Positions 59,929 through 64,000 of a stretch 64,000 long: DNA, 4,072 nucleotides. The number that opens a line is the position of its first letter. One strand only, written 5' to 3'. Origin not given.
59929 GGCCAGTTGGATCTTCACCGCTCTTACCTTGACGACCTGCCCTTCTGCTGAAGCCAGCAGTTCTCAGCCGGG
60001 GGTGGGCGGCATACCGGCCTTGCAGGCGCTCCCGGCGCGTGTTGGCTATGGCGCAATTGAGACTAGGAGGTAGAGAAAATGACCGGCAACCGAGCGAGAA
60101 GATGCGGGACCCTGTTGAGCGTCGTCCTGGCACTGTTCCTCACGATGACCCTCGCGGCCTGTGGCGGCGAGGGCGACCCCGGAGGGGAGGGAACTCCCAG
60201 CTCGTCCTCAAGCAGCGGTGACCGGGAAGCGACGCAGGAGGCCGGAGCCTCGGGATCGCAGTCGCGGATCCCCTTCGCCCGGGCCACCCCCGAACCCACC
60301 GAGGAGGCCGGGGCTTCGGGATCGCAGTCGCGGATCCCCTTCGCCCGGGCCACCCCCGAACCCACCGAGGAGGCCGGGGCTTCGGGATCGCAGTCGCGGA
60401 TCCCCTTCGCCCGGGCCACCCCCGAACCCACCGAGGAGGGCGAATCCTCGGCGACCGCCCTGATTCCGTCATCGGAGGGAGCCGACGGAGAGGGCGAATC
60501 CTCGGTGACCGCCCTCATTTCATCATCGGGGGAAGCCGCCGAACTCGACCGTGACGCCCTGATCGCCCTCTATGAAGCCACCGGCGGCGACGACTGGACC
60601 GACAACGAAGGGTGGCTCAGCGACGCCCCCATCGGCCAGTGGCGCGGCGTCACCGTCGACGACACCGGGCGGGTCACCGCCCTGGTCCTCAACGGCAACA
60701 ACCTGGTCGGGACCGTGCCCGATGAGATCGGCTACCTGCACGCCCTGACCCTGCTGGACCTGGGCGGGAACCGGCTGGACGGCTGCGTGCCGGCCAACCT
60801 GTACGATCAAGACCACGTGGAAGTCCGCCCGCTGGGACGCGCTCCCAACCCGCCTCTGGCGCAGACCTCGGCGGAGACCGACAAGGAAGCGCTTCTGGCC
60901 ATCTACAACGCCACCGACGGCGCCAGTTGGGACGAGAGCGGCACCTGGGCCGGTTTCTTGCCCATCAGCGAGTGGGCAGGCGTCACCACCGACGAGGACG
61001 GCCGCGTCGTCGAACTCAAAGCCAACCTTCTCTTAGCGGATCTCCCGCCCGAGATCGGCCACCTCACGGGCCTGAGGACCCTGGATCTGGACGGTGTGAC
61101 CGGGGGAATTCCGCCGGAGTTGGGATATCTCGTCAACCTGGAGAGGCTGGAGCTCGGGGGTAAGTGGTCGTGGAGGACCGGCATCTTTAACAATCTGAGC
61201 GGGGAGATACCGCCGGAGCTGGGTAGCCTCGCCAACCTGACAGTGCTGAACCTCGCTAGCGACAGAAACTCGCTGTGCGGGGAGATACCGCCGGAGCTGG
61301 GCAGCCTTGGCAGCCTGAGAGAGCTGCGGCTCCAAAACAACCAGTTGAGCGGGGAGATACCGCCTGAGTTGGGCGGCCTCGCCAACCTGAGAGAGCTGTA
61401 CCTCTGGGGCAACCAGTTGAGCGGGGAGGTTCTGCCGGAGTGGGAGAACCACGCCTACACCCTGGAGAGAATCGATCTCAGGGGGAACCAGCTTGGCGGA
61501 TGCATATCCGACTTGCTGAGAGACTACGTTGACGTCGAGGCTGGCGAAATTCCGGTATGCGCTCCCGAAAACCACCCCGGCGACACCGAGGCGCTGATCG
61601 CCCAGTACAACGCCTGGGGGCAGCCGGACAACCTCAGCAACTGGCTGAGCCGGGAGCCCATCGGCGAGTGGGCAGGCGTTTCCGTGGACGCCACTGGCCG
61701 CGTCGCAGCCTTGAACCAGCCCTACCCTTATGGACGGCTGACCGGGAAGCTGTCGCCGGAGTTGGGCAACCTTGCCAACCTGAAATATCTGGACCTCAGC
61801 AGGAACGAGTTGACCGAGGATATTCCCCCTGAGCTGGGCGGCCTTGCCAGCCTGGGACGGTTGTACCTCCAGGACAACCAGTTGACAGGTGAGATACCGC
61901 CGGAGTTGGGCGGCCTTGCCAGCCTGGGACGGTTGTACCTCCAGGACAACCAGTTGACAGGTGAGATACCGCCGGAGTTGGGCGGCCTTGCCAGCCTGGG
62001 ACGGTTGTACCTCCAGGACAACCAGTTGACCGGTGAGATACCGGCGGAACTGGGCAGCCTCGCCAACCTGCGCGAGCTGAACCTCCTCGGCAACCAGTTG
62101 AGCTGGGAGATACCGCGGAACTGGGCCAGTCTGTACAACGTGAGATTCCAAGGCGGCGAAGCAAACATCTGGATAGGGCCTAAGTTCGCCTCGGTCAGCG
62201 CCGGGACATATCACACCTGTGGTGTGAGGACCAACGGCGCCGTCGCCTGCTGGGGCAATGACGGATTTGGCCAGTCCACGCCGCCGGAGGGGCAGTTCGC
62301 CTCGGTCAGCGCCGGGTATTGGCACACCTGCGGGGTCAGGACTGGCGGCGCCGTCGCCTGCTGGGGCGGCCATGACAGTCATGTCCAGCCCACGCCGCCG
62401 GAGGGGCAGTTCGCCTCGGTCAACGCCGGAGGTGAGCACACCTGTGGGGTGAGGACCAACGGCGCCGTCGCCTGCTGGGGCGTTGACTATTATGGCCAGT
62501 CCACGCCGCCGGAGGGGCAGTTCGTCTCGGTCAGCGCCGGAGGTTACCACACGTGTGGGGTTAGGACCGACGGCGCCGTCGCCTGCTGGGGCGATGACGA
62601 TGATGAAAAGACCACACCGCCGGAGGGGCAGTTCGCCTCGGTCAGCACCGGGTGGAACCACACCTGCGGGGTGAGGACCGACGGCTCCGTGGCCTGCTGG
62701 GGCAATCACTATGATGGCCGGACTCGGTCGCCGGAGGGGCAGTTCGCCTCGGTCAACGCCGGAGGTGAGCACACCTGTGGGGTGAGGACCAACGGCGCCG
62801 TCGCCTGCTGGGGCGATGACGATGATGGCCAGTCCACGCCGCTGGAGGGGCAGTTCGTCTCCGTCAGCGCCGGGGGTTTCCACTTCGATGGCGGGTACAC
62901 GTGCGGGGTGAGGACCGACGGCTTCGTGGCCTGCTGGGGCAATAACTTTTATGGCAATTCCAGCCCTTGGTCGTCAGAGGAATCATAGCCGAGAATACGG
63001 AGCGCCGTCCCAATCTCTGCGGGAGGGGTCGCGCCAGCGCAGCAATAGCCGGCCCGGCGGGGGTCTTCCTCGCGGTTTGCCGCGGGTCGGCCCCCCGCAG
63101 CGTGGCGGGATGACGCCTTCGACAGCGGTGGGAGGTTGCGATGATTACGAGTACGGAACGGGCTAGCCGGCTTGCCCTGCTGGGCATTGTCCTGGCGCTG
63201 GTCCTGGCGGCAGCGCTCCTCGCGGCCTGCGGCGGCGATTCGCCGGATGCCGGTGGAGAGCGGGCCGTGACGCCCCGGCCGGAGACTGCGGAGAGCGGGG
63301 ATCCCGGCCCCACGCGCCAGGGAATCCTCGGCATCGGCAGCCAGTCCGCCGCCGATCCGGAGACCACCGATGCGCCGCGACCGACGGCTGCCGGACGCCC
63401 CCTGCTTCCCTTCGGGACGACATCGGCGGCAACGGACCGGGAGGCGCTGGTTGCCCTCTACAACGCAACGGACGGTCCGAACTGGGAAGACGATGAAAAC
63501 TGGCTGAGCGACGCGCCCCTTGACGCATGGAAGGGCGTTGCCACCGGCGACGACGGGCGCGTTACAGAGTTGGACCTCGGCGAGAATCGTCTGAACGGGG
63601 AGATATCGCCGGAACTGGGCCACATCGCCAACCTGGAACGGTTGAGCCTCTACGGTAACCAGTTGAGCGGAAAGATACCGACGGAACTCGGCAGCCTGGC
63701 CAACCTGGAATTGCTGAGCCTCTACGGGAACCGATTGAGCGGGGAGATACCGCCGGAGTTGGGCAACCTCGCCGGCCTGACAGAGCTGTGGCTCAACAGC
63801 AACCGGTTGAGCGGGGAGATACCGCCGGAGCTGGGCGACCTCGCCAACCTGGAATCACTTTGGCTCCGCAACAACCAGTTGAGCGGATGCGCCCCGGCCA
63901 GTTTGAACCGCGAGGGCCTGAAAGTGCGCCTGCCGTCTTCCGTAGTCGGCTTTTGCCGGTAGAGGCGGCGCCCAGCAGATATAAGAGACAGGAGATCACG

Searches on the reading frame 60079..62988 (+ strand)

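Call 69: search_protein_families(library=pfam, proteins=[window:60079-62988:+], max_evalue=0.01)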
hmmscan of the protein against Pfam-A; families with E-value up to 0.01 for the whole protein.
window:60079-62988:+ (969 aa): 9 families
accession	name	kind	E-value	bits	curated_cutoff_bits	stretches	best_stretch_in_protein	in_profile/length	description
PF13540.12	RCC1_2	-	5.5e-47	156.9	22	7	704-732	2-30/30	Regulator of chromosome condensation (RCC1) repeat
PF00560.39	LRR_1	-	7e-34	109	20.6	2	412-434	1-23/23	Leucine Rich Repeat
PF12799.13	LRR_4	-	2.7e-30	104.1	27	5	412-447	2-36/44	Leucine Rich repeats (2 copies)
PF23598.1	LRR_14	-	1.9e-26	93.1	40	2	561-670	42-147/353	Leucine-rich repeat region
PF13855.12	LRR_8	-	1.3e-23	83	27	3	564-602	23-61/61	Leucine rich repeat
PF25390.1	WD40_RLD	-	5e-21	75.9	150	2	776-960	31-277/363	RCC1-like domain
PF23211.1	LRR_LRWD1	-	8.4e-06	26.1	28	0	385-472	16-98/190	Leucine-rich repeat and WD repeat-containing protein 1, LRR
PF25019.1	LRR_R13L1-DRL21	-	0.00019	21.8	27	0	377-420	84-126/127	R13L1/DRL21 LRRs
PF24758.1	LRR_At5g56370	-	0.00041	20.5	27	0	385-466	11-92/227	FBD-associated F-box protein At5g56370, LRR repeats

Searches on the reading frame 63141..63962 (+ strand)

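Call 92: search_protein_families(library=pfam, proteins=[window:63141-63962:+], max_evalue=0.001)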
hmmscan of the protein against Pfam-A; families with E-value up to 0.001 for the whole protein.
window:63141-63962:+ (273 aa): 4 families
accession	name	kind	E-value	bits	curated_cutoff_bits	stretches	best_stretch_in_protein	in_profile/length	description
PF00560.39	LRR_1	-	1.8e-19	66.1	20.6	0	188-210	1-23/23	Leucine Rich Repeat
PF12799.13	LRR_4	-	4.2e-18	65.4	27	4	213-248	3-37/44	Leucine Rich repeats (2 copies)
PF13855.12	LRR_8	-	2.5e-10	40.4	27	1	140-199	2-61/61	Leucine rich repeat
PF23598.1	LRR_14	-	1.6e-07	30.9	40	1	152-245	36-124/353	Leucine-rich repeat region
